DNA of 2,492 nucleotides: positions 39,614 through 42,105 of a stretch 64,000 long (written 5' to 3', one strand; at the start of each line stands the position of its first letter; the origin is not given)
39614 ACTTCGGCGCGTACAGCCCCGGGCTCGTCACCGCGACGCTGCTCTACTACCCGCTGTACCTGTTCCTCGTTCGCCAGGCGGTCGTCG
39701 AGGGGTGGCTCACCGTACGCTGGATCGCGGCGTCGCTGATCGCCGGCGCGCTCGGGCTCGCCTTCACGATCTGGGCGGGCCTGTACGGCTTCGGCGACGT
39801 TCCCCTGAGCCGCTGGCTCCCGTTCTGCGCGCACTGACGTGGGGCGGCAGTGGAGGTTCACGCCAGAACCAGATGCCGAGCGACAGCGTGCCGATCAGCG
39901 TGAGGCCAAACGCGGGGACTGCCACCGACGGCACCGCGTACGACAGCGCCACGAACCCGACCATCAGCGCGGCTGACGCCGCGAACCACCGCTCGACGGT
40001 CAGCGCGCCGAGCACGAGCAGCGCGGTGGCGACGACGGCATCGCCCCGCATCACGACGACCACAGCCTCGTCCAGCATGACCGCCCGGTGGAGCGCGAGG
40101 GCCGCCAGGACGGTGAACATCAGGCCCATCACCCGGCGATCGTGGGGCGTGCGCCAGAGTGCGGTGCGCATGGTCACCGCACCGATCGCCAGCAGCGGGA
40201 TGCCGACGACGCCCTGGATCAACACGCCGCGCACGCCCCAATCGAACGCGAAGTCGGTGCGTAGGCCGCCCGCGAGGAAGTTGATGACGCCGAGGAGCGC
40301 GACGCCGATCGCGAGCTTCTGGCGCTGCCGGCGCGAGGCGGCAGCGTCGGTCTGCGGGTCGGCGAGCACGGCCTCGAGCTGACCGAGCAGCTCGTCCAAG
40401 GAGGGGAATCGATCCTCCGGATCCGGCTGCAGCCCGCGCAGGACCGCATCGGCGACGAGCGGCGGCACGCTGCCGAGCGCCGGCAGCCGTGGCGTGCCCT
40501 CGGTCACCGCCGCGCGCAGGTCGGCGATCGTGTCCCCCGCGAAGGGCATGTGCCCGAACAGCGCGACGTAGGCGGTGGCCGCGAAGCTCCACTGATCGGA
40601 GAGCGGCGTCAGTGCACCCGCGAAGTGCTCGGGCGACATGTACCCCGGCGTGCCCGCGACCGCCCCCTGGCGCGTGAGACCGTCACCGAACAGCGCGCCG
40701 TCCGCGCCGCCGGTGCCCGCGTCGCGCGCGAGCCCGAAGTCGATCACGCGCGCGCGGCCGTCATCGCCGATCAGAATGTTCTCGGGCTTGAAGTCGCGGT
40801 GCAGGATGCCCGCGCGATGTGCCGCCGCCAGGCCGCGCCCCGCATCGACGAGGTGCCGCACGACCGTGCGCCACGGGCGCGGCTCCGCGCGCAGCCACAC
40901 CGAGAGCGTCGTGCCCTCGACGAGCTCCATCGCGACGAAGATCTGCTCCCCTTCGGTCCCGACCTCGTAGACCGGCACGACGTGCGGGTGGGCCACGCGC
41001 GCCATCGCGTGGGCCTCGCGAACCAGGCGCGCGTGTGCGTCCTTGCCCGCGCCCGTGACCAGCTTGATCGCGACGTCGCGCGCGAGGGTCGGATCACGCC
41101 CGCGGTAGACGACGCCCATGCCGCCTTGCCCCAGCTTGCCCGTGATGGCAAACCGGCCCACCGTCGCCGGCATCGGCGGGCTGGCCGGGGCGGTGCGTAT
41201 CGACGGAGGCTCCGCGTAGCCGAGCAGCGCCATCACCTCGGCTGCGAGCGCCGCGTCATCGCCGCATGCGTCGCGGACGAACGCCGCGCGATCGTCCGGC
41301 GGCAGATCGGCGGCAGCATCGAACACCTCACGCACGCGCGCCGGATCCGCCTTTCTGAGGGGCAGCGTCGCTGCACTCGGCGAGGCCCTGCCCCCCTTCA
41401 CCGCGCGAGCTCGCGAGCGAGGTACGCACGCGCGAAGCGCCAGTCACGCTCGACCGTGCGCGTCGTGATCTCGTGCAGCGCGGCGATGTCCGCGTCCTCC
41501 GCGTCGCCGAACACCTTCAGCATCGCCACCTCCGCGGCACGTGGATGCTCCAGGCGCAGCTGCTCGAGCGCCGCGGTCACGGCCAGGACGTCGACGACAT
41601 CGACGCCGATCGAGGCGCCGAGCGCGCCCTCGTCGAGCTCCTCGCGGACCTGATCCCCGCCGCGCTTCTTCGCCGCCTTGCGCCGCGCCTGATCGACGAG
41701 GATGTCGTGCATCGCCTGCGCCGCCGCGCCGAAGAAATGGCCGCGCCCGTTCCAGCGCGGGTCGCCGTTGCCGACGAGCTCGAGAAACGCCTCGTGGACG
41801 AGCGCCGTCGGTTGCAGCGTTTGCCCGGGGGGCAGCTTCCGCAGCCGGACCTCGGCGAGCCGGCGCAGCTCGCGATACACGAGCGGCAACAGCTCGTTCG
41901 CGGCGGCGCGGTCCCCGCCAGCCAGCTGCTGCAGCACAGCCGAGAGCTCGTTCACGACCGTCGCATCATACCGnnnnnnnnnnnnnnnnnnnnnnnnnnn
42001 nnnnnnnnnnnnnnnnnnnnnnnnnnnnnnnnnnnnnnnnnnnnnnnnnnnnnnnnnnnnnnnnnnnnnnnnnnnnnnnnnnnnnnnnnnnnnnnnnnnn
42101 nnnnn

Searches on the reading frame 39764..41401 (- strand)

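Call 22: search_protein_families(library=pfam, proteins=[window:39764-41401:-], max_evalue=0.001)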
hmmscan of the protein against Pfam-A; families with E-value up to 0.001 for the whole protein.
window:39764-41401:- (545 aa): 4 families
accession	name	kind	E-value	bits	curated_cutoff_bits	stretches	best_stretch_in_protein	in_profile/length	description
PF00069.31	Pkinase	-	6e-37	127.9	31.7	1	86-331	3-251/263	Protein kinase domain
PF07714.23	PK_Tyr_Ser-Thr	-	5.8e-28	98.3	23.1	1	87-340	4-256/258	Protein tyrosine and serine/threonine kinase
PF01636.29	APH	-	2.5e-05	24.6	23.2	1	194-226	165-198/239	Phosphotransferase enzyme family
PF06293.20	Kdo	-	0.00057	19.8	21.3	1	105-223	43-167/207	Lipopolysaccharide kinase (Kdo/WaaP) family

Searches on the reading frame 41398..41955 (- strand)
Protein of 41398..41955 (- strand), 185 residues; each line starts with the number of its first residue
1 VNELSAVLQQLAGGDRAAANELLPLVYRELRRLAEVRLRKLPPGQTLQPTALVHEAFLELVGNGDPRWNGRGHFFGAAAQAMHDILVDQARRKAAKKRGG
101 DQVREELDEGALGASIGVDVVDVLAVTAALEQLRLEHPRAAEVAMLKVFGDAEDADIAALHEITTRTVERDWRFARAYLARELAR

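Call 22: search_protein_families(library=pfam, proteins=[window:41398-41955:-], max_evalue=0.001)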
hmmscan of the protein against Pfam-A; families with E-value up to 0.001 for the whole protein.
window:41398-41955:- (185 aa): 1 family
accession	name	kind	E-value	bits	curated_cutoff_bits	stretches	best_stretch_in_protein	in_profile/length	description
PF07638.17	Sigma70_ECF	-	5.4e-49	167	21.1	1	1-183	1-183/185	ECF sigma factor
